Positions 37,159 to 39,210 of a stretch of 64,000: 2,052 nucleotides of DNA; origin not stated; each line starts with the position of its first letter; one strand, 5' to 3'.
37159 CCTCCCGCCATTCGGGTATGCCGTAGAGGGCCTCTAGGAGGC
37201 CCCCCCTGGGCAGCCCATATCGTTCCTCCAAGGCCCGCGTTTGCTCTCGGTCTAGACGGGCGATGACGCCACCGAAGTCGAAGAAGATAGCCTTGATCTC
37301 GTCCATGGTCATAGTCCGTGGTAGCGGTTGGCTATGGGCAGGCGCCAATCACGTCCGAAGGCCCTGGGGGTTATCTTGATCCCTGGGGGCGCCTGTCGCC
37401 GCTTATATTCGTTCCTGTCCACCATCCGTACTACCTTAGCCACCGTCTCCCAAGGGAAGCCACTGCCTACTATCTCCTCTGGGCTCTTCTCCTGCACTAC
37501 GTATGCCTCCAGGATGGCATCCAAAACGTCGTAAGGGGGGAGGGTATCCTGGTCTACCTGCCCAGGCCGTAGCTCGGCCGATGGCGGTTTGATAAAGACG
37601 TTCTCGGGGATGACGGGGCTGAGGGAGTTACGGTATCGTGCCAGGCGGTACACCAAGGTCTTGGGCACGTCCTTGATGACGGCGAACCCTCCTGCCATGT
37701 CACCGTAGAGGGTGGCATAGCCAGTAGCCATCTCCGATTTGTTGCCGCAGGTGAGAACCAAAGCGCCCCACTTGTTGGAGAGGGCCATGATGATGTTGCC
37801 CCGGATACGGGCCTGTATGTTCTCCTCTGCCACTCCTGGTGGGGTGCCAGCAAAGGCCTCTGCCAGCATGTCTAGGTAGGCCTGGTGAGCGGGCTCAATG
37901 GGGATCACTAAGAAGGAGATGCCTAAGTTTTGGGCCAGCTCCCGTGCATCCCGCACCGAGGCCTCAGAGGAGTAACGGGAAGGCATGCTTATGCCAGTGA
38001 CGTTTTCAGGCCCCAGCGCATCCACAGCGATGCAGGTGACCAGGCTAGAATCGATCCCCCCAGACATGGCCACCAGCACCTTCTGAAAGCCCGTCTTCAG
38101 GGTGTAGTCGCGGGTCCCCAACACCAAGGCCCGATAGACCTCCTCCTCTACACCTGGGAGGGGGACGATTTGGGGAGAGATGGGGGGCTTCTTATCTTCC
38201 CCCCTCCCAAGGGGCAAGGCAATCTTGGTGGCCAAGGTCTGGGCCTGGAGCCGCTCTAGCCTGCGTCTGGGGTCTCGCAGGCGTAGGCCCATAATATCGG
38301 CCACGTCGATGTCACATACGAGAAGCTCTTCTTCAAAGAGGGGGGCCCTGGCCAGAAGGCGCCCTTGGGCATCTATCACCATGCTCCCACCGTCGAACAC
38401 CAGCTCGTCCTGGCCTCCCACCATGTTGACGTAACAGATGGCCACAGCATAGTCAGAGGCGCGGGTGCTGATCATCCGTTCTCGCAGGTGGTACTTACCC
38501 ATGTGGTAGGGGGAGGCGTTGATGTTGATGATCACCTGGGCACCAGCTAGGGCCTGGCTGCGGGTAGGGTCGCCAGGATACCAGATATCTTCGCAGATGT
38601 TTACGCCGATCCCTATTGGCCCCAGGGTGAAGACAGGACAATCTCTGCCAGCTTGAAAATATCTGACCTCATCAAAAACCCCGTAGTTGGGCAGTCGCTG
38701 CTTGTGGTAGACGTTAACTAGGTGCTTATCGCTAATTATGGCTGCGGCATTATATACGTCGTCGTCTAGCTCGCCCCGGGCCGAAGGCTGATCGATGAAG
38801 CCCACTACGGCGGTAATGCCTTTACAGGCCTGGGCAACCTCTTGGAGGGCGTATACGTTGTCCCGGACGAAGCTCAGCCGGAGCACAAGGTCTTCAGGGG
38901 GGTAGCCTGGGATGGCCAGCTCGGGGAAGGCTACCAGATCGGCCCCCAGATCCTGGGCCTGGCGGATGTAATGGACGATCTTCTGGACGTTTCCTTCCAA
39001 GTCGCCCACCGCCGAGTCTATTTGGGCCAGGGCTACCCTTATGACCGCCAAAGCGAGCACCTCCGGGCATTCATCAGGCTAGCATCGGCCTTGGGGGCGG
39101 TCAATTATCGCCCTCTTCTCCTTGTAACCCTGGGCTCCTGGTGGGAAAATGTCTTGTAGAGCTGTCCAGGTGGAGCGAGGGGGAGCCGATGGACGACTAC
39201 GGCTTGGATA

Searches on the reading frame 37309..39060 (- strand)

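Call 40: search_protein_families(library=ncbifam, proteins=[window:37309-39060:-], max_evalue=1e-10)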
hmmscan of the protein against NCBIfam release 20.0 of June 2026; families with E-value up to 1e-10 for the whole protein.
window:37309-39060:- (583 aa): 10 families
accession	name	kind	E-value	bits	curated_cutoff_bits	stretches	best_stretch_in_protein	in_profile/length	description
NF010588.0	PRK13981.1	equivalog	2.2e-224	745.9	479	1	6-581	4-543/546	NAD+ synthase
NF002730.0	PRK02628.1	equivalog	1.1e-65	222.2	473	1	6-478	12-520/677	NAD(+) synthase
TIGR00552.1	nadE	equivalog_domain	1.7e-58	197.8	63.65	1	317-561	14-244/251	NAD(+) synthase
NF010587.0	PRK13980.1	equivalog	4.1e-57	193.4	255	1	311-564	17-261/267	NAD+ synthase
NF002048.0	PRK00876.1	subfamily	1.8e-23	82.9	313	1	327-394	39-106/330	NAD(+) synthase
TIGR03381.1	agmatine_aguB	equivalog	2.1e-20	73.3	410.25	1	7-260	1-262/279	N-carbamoylputrescine amidase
NF040852.1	nitrile_Arch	equivalog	5.5e-16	58.5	500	1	7-261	1-245/262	nitrilase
NF033621.1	de_GSH_amidase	exception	6.3e-15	55.2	355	1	9-265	2-249/260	deaminated glutathione amidase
TIGR00268.2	TIGR00268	equivalog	7.1e-13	48.4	150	1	325-391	13-79/259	ATP-dependent sacrificial sulfur transferase LarE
NF001979.1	PRK00768.1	equivalog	2.5e-11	43.6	250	0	316-531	28-250/266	NAD(+) synthase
